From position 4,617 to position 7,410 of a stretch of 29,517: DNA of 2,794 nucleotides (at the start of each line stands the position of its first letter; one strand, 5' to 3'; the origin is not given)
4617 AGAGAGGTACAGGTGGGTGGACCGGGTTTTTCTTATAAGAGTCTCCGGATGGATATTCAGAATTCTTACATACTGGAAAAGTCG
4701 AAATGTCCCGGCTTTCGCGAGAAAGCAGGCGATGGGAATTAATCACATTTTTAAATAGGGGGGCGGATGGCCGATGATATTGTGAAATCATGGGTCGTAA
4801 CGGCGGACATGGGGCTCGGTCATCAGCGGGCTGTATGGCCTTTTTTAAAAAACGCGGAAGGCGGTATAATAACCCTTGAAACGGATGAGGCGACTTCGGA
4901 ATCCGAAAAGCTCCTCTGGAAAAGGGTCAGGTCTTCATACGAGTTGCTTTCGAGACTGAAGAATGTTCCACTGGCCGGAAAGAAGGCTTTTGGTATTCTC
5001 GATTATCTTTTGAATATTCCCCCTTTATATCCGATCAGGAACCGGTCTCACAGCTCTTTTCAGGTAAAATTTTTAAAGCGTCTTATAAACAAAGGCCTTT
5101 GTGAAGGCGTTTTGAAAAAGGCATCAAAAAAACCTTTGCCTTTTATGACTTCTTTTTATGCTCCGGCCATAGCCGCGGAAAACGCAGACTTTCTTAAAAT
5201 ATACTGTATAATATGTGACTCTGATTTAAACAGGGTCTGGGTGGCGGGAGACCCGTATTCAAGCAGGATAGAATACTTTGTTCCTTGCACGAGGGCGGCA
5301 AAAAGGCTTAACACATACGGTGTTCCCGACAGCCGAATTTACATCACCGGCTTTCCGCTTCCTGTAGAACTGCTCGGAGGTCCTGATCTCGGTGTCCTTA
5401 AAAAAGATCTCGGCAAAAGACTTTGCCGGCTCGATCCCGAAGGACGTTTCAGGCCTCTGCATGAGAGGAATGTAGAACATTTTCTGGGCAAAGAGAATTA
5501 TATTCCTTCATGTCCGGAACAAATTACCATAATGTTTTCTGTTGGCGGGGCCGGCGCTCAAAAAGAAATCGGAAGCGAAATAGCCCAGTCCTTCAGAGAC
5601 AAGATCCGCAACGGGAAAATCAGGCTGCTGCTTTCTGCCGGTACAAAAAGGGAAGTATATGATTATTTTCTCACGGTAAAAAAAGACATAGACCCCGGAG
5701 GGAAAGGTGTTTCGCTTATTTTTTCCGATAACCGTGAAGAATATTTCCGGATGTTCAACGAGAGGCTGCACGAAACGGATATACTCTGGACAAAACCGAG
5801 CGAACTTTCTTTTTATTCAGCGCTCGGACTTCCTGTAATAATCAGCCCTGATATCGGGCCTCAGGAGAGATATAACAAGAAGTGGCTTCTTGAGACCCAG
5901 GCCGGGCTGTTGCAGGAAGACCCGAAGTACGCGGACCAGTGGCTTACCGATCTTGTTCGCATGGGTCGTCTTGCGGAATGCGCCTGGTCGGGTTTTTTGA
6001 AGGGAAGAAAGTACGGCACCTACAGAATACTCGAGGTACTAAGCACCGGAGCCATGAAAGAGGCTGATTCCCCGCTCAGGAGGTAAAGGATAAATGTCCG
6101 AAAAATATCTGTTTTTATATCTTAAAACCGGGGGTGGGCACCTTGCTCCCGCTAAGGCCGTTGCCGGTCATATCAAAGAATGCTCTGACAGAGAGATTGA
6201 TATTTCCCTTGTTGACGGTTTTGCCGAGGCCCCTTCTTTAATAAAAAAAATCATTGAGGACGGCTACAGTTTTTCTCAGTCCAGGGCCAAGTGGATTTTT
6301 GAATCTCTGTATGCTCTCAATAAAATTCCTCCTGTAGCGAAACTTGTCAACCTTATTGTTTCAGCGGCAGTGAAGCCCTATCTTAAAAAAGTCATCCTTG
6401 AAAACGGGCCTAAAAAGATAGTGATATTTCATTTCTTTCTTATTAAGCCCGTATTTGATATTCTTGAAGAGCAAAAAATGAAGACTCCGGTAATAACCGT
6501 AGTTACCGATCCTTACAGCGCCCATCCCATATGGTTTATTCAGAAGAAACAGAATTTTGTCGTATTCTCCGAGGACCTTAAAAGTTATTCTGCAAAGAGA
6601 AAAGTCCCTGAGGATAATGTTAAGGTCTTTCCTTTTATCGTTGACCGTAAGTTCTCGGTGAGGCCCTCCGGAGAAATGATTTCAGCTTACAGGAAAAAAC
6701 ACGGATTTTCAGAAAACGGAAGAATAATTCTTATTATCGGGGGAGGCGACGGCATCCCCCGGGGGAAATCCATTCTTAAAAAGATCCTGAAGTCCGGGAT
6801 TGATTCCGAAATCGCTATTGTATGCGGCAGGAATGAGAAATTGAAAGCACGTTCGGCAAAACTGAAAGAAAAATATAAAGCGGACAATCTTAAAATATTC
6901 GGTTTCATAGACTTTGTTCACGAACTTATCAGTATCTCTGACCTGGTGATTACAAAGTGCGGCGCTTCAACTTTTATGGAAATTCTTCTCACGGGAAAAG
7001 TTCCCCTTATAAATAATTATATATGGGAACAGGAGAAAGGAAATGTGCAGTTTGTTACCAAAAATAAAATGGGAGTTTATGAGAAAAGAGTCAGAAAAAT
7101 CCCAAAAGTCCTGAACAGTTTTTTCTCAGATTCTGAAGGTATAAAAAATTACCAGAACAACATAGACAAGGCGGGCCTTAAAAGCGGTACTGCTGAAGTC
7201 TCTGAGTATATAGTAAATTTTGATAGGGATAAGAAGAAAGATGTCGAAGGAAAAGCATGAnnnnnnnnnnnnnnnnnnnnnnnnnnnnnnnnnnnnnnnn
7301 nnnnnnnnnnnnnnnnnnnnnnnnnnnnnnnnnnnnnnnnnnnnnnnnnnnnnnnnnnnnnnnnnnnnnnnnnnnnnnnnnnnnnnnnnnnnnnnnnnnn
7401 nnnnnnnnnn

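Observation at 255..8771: Five-gene operon that looks like a glycolipid (glycosyl-diacylglycerol) synthesis and remodelling cluster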

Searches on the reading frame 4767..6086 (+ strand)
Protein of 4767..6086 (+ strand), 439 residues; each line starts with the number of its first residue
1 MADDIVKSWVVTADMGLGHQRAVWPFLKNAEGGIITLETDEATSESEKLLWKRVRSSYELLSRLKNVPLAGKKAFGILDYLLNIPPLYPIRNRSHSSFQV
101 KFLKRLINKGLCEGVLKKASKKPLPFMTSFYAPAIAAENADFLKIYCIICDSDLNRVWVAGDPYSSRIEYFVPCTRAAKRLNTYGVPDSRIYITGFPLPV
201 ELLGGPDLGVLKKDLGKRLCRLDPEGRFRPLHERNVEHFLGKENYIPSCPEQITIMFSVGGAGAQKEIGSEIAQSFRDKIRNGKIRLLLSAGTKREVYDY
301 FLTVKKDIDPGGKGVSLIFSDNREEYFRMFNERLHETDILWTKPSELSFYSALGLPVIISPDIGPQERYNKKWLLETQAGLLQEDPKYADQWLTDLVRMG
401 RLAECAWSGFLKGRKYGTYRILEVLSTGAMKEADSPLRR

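Call 3: search_protein_families(library=pfam, proteins=[window:4767-6086:+], max_evalue=0.01)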
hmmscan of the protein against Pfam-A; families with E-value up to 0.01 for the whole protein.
window:4767-6086:+ (439 aa): 1 family
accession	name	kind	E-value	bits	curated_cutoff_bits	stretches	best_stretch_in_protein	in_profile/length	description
PF22053.2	DUF6938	-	1.8e-12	47.8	27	2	253-303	38-88/236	Domain of unknown function (DUF6938)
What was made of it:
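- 4767..6086 (+): g3: DUF6938 protein with a GT-B fold most like MGDG synthase. Pfam DUF6938 at 47.8 bits (call 3).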

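Call 4: search_protein_families(library=ncbifam, proteins=[window:4767-6086:+], max_evalue=0.01)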
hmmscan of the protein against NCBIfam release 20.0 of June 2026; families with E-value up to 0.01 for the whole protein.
window:4767-6086:+ (439 aa): 1 family
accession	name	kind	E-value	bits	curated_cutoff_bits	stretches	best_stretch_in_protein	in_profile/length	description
NF010135.0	PRK13609.1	equivalog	0.00025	20.1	500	0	133-198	118-179/388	diglucosyl diacylglycerol synthase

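Call 27: find_homologous_proteins(query=window:4767-6083:+)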
Query window:4767-6083:+ (439 aa): 6016 proteins with E <= 0.001 among 8000 candidates; the best 120 are listed.
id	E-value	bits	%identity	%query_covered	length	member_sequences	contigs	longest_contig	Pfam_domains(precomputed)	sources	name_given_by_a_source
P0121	0.0e+0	1013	100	100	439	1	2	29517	PF22053.3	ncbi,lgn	ncbi:MAG: DUF6938 domain-containing protein [Fibrobacterota bacterium]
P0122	3.9e-171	588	59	99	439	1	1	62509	PF22053.3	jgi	jgi:hypothetical protein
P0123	6.0e-171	587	58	99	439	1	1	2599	PF22053.3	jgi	jgi:hypothetical protein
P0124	2.1e-170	586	58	100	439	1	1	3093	PF22053.3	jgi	jgi:hypothetical protein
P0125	2.1e-170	586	58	99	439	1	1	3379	PF22053.3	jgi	jgi:hypothetical protein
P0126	2.2e-170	585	58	100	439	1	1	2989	PF22053.3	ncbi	-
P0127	2.4e-170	585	58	100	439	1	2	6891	PF22053.3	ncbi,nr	ncbi:MAG: hypothetical protein A2W30_10150 [Ignavibacteria bacterium RBG_16_36_9]|nr:MAG: hypothetic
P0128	2.5e-170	585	58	100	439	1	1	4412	PF22053.3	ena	-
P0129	2.5e-170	585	58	99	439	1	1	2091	PF22053.3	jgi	jgi:hypothetical protein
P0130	4.6e-170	584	58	99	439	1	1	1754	PF22053.3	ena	-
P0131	5.0e-170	584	57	99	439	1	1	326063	PF22053.3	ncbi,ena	-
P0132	5.3e-170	584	58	99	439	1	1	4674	PF22053.3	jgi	jgi:hypothetical protein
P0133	5.9e-170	584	58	100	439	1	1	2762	PF22053.3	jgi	-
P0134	6.6e-170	584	58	100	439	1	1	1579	PF22053.3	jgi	jgi:hypothetical protein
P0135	7.3e-170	584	58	100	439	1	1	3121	PF22053.3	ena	-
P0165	4.7e-168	578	58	100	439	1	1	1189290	PF22053.3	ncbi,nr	ncbi:MAG: hypothetical protein IPM14_12050 [bacterium]|nr:hypothetical protein [bacterium]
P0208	1.2e-166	573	56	100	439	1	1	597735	PF22053.3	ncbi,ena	-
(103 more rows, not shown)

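Call 28: find_encoding_contigs(protein=P0165, flank=8000, max_places=1)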
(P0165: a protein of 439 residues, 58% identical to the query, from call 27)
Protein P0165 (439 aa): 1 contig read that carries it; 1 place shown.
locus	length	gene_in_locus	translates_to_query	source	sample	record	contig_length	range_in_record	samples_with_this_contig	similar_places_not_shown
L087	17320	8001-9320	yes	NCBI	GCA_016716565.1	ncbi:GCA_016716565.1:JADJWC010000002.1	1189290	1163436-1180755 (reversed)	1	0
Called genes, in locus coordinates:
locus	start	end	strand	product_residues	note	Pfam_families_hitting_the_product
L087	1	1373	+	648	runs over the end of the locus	PF26549:Tricorn_N (faint), PF02897:Peptidase_S9_N (faint), PF25174:Beta-prop_THOC3 (weak), PF26550:Tricorn_2nd, PF00930:DPPIV_N (weak), PF02129:Peptidase_S15 (faint), PF20434:BD-FAE, PF00326:Peptidase_S9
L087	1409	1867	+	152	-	-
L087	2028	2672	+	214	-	-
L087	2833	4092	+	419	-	PF01266:DAO (faint), PF03486:HI0933_like (faint), PF07992:Pyr_redox_2, PF13450:NAD_binding_8 (weak), PF13454:NAD_binding_9 (faint), PF13738:Pyr_redox_3 (faint), PF00070:Pyr_redox, PF22366:NDH2_C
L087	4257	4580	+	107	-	PF00076:RRM_1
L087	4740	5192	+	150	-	-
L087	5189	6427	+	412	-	-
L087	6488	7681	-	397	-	PF00083:Sugar_tr (faint), PF01306:LacY_symp (weak), PF07690:MFS_1, PF12832:MFS_1_like, PF05977:MFS_3, PF07690:MFS_1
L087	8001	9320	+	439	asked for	PF22053:DUF6938 (faint)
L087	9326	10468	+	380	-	PF06925:MGDG_synth, PF04101:Glyco_tran_28_C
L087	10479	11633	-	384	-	PF01839:FG-GAP (faint), PF13517:FG-GAP_3 (weak), PF14783:BBS2_Mid (faint), PF13517:FG-GAP_3, PF18962:Por_Secre_tail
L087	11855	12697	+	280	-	PF00756:Esterase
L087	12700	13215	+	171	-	PF12867:DinB_2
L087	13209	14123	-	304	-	PF07920:DUF1684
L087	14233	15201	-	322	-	PF01555:N6_N4_Mtase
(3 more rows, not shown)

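Call 29: find_encoding_contigs(protein=P0208, flank=8000, max_places=1)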
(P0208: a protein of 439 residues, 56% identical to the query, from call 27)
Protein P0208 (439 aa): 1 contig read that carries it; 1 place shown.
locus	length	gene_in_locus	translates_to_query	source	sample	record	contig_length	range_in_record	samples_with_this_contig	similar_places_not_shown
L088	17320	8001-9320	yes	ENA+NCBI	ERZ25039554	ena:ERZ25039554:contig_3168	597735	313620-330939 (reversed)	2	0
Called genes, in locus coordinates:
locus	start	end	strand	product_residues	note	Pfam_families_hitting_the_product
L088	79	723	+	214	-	PF23649:FKBP15 (weak)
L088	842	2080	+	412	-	PF01266:DAO (faint), PF03486:HI0933_like (faint), PF07992:Pyr_redox_2, PF13450:NAD_binding_8 (weak), PF13454:NAD_binding_9 (faint), PF13738:Pyr_redox_3 (faint), PF00070:Pyr_redox, PF22366:NDH2_C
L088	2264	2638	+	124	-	PF00076:RRM_1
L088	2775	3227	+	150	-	-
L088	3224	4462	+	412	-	-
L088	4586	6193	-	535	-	PF00009:GTP_EFTU, PF00025:Arf (faint), PF01926:MMR_HSR1, PF22042:EF-G_D2, PF16658:RF3_C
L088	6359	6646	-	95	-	PF07690:MFS_1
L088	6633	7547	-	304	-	PF13347:MFS_2, PF01306:LacY_symp, PF05977:MFS_3 (weak), PF12832:MFS_1_like, PF07690:MFS_1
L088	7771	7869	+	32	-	-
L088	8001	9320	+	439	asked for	PF22053:DUF6938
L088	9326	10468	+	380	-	PF06925:MGDG_synth, PF04101:Glyco_tran_28_C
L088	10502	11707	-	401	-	PF13517:FG-GAP_3 (weak), PF01839:FG-GAP (faint), PF13517:FG-GAP_3 (weak), PF18962:Por_Secre_tail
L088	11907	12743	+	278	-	PF00756:Esterase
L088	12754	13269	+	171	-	PF12867:DinB_2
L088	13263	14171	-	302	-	PF07920:DUF1684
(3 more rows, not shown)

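Call 80: predict_structure(alignment_id=A3)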
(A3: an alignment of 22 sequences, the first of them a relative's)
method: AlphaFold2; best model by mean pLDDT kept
length: 439 residues; sequences in the alignment: 22
mean_pLDDT: 76.3   pTM: 0.81
mean pLDDT of the five models: 76.3, 73.3, 73.2, 71.8, 58.6
residues with pLDDT >= 90: 106; 70-90: 201; 50-70: 84; < 50: 48
segments of 3 or more residues with pLDDT < 50: 1-3, 64-96, 415-418, 436-439
pLDDT, mean of each block of 10 residues (from residue 1): 68 82 87 83 78 75 41 39 37 49 84 89 89 89 87 54 72 75 77 70 65 88 89 86 76 86 78 94 94 92 95 92 90 90 74 77 57 62 80 90 87 58 78 52
secondary structure, 60 per line:
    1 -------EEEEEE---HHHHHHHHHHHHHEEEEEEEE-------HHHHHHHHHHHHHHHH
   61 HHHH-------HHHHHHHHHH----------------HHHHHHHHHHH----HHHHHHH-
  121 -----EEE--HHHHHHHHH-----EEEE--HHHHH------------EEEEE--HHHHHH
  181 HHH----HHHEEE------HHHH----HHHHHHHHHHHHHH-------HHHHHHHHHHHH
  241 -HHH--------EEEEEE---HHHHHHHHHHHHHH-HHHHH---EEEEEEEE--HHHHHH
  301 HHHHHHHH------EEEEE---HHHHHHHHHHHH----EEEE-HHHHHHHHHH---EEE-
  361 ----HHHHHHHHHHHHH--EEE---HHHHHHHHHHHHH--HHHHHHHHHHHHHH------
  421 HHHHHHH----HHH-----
elements in order: E8-13 H17-29 E30-37 H45-64 H72-81 H98-108 H113-119 E126-128 H131-139 E145-148 H151-155 E168-172 H175-183 E191-193 H200-203 H208-221 H229-240 E253-258 H262-275 H277-281 E285-292 H295-308 E315-319 H323-334 E339-342 H344-353 E357-359 H365-377 E380-382 H386-398 H401-414 H421-427

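Call 88: find_encoding_contigs(protein=P0122, flank=10000, max_places=1)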
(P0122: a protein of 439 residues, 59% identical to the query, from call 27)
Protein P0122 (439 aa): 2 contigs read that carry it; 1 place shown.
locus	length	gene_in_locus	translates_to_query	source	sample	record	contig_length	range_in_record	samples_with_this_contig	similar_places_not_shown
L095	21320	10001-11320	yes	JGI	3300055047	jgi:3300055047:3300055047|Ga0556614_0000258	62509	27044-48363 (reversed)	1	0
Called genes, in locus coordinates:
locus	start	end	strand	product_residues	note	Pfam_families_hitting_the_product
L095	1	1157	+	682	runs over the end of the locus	PF00456:Transketolase_N, PF02779:Transket_pyr, PF02780:Transketolase_C, PF22613:Transketolase_C_1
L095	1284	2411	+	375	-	PF01262:AlaDh_PNT_C (weak), PF02254:TrkA_N (weak), PF03435:Sacchrp_dh_NADP, PF13460:NAD_binding_10 (weak), PF16653:Sacchrp_dh_C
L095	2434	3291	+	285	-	PF03976:PPK2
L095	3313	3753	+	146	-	-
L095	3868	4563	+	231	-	-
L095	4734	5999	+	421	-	PF01266:DAO (faint), PF01946:Thi4 (faint), PF03486:HI0933_like (faint), PF07992:Pyr_redox_2, PF13450:NAD_binding_8 (weak), PF13454:NAD_binding_9 (faint), PF00070:Pyr_redox, PF22366:NDH2_C, +1 more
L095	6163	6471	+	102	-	PF00076:RRM_1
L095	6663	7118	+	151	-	-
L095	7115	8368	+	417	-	-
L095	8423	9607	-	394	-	PF05977:MFS_3 (faint), PF00083:Sugar_tr (faint), PF07690:MFS_1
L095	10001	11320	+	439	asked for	PF22053:DUF6938 (faint)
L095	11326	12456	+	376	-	PF06925:MGDG_synth, PF04101:Glyco_tran_28_C (weak)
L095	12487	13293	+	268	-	PF00756:Esterase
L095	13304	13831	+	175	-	PF12867:DinB_2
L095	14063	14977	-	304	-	PF07920:DUF1684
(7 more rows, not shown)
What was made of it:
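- The g3+g4 pair recurs in Ignavibacteria (calls 28, 29, 88).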

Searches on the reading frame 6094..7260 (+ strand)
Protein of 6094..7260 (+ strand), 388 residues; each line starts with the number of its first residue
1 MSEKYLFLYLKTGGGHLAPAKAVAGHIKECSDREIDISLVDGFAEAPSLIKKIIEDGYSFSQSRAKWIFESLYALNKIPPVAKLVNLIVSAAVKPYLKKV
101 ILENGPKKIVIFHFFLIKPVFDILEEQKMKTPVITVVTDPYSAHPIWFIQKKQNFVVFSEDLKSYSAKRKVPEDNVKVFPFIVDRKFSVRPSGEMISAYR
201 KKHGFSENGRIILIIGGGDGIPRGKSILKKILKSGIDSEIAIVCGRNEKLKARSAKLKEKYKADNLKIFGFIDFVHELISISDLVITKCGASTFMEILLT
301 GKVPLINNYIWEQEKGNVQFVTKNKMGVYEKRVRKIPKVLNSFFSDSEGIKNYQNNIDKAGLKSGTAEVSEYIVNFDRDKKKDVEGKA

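Call 3: search_protein_families(library=pfam, proteins=[window:6094-7260:+], max_evalue=0.01)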
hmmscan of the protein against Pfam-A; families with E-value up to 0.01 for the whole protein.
window:6094-7260:+ (388 aa): 2 families
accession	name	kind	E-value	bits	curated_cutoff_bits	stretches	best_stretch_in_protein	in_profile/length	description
PF06925.17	MGDG_synth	-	1.1e-11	45.6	25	1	16-179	1-165/169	Monogalactosyldiacylglycerol (MGDG) synthase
PF04101.22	Glyco_tran_28_C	-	5.7e-10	39.9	22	1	228-340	22-137/166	Glycosyltransferase family 28 C-terminal domain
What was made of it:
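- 6094..7260 (+): g4: GT28 MGDG-synthase/UgtP-like diacylglycerol glycosyltransferase. Pfam MGDG_synth 45.6 bits and Glyco_tran_28_C 39.9 bits, both above cutoff (call 3).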

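Call 4: search_protein_families(library=ncbifam, proteins=[window:6094-7260:+], max_evalue=0.01)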
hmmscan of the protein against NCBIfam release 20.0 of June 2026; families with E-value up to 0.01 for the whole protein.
window:6094-7260:+ (388 aa): 8 families
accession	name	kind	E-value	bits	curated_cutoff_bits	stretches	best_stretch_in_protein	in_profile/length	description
NF010135.0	PRK13609.1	equivalog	9e-40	136.8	500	1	3-375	5-367/388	diglucosyl diacylglycerol synthase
NF010134.0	PRK13608.1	equivalog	1.3e-26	93.6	557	1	10-375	13-367/391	diglucosyl diacylglycerol synthase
TIGR01133.1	murG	equivalog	7.9e-09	35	250.25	1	200-370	174-350/353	undecaprenyldiphospho-muramoylpentapeptide beta-N-acetylglucosaminyltransferase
NF041548.1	PssE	equivalog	1.6e-05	24.9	120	1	258-342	35-122/146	PssE/Cps14G family polysaccharide biosynthesis glycosyltransferase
TIGR03590.1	PseG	equivalog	0.00037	20.2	153.55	1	207-299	170-260/280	UDP-2,4-diacetamido-2,4,6-trideoxy-beta-L-altropyranose hydrolase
TIGR03999.1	thiol_BshA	equivalog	0.0012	17.9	273.7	1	135-295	126-286/375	N-acetyl-alpha-D-glucosaminyl L-malate synthase BshA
NF050024.1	7betaHSDH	equivalog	0.0053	16.3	300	1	210-265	7-58/260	7beta-hydroxysteroid dehydrogenase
NF005893.0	PRK07856.1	equivalog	0.0056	16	255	1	204-296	4-92/255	SDR family oxidoreductase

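Call 85: search_solved_structures(query=window:6094-7257:+, max_evalue=0.01)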
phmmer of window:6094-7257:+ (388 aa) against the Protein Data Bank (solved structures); distinct sequences matched with E-value up to 0.01: 2.
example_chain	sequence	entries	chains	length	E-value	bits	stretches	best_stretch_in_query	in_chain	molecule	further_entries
4wyi_A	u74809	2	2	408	6.2e-27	97.6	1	3-346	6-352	Monogalactosyldiacylglycerol synthase 1, chloroplastic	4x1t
9wde_A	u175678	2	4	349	6.9e-20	74.4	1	100-371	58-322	Processive diacylglycerol beta-glucosyltransferase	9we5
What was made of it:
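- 6094..7260 (+): PDB hits are MGD1 at E 6e-27 and a processive DAG beta-glucosyltransferase at 7e-20 (call 85).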
